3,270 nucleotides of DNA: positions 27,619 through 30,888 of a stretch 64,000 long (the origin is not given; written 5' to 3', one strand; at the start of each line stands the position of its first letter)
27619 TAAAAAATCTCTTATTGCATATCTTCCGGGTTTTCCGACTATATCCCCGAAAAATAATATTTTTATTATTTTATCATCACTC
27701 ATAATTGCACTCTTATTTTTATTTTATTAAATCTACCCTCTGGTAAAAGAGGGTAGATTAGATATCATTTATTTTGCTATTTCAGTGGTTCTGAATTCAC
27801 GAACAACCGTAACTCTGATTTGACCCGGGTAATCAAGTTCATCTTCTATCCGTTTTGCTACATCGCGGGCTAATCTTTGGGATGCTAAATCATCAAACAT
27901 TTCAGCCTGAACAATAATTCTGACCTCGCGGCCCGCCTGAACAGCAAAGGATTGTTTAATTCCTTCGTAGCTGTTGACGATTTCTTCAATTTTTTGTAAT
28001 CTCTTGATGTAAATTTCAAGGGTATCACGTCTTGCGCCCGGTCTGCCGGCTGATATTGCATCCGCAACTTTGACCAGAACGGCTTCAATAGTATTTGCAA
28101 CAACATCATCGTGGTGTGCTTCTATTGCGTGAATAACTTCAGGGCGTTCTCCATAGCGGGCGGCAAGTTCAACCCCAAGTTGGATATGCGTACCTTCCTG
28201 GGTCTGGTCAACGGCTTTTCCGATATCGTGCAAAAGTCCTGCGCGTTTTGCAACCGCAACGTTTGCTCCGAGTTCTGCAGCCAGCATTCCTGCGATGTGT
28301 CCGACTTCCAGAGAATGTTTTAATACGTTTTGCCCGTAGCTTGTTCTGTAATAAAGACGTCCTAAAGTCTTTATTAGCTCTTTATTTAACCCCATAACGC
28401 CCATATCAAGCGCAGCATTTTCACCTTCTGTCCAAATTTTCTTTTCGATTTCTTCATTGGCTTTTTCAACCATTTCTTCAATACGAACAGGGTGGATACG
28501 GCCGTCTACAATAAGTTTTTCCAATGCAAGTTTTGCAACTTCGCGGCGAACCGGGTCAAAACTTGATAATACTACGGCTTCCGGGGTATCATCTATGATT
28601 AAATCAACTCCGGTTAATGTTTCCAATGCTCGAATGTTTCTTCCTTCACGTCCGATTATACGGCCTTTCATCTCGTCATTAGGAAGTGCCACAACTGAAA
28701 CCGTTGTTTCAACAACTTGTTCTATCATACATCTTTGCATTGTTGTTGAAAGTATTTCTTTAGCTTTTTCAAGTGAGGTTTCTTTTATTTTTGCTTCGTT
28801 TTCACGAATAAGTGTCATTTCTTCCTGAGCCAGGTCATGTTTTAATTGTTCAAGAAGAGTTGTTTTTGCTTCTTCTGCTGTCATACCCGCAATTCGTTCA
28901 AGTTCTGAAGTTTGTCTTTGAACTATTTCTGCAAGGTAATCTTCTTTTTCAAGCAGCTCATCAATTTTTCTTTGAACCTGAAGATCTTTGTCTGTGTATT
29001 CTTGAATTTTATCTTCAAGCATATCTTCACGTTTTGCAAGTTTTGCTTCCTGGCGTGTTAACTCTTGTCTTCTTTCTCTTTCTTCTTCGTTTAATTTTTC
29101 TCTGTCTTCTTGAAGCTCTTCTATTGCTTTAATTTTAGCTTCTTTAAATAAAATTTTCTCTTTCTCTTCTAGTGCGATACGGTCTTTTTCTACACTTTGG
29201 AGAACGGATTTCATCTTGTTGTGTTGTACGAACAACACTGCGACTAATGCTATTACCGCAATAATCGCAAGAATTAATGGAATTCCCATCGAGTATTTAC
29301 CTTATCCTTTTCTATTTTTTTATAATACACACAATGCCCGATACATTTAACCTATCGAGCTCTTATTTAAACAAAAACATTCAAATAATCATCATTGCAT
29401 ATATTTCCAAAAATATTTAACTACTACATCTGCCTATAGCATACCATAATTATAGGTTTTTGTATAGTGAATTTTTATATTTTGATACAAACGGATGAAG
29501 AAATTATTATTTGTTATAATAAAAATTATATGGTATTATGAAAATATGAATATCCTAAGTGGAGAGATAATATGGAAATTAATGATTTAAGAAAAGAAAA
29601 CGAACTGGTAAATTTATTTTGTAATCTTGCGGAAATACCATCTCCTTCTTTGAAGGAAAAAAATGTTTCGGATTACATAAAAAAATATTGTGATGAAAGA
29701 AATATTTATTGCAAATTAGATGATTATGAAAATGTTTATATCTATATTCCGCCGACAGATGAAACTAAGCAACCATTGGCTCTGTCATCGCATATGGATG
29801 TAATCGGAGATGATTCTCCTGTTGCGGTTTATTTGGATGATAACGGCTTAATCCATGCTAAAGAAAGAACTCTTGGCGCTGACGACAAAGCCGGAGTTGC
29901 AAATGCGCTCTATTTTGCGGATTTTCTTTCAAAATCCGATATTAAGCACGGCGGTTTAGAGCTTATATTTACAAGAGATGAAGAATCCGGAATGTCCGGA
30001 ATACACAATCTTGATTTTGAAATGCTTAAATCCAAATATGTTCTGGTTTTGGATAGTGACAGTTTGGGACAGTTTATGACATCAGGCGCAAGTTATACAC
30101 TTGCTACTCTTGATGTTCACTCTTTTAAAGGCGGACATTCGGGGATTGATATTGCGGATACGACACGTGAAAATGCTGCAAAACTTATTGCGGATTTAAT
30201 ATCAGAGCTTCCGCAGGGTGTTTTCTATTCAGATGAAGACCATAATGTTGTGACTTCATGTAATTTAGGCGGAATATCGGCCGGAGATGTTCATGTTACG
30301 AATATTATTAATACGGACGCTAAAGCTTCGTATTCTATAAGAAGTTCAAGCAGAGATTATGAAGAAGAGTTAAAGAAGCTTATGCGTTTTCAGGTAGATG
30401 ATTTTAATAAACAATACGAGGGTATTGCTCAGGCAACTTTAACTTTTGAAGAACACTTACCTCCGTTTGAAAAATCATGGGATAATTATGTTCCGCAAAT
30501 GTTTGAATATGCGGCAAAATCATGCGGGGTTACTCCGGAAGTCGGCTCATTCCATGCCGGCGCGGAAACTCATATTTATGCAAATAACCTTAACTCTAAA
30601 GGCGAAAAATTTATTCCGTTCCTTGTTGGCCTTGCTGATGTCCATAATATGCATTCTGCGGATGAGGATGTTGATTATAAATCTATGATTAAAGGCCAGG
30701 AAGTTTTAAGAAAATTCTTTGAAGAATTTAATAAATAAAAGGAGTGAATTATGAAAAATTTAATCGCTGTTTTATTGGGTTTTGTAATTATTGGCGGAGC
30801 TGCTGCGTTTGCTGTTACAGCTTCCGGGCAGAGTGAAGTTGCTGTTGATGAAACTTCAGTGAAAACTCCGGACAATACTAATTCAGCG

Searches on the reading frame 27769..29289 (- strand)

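Call 31: search_protein_families(library=pfam, proteins=[window:27769-29289:-], max_evalue=0.00001)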
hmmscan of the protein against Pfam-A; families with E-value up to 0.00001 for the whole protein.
window:27769-29289:- (506 aa): 4 families
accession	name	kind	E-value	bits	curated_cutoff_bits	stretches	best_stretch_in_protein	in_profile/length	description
PF12072.13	RNase_Y_N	-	2.7e-25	89.4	32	1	6-188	5-198/201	RNase Y N-terminal region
PF01966.28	HD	-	9.5e-22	77.9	22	1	322-414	1-115/116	HD domain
PF00013.35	KH_1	-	5.2e-07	29.8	21.5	1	201-256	5-64/66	KH domain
PF08668.18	HDOD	-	4.5e-06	26.7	22.9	0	321-382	94-156/196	HDOD domain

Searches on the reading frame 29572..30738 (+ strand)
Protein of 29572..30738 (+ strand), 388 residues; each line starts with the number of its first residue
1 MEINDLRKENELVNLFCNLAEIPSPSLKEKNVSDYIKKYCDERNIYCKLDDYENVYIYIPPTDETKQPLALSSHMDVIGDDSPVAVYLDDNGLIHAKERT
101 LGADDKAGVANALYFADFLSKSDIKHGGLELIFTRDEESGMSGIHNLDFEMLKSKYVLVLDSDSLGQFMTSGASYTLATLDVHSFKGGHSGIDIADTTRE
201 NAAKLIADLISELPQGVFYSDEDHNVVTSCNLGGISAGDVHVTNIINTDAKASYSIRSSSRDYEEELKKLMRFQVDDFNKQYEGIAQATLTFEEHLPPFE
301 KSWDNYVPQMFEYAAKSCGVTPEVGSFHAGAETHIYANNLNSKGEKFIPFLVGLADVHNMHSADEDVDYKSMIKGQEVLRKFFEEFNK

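Call 31: search_protein_families(library=pfam, proteins=[window:29572-30738:+], max_evalue=0.00001)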
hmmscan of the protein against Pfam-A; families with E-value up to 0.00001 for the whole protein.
window:29572-30738:+ (388 aa): 2 families
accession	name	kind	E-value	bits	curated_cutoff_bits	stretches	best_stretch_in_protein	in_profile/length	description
PF01546.33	Peptidase_M20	-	2.7e-11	44.2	24.6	1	70-384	1-205/206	Peptidase family M20/M25/M40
PF07687.19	M20_dimer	-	6e-07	29.8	21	1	200-282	27-106/107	Peptidase dimerisation domain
